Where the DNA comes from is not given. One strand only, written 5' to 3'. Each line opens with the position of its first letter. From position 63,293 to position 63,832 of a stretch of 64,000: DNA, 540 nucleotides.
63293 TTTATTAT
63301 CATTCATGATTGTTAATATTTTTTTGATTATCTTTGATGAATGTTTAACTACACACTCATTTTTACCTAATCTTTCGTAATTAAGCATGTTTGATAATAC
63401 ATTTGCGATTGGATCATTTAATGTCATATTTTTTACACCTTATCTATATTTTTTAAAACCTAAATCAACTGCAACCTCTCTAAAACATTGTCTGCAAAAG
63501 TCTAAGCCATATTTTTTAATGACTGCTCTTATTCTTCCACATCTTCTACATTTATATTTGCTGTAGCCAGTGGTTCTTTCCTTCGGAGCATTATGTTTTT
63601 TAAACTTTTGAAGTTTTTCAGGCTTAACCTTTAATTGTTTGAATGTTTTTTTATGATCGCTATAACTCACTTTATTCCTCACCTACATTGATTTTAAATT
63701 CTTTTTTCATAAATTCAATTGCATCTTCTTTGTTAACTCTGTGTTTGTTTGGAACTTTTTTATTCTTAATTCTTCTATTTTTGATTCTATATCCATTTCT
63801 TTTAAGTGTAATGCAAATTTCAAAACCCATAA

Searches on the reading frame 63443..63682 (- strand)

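Call 72: search_protein_families(library=pfam, proteins=[window:63443-63682:-], max_evalue=0.00001)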
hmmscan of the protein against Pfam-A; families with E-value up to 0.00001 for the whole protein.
window:63443-63682:- (80 aa): 1 family
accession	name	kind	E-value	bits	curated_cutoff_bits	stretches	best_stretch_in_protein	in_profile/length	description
PF00253.27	Ribosomal_S14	-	1e-10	41.6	27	1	32-79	5-53/54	Ribosomal protein S14p/S29e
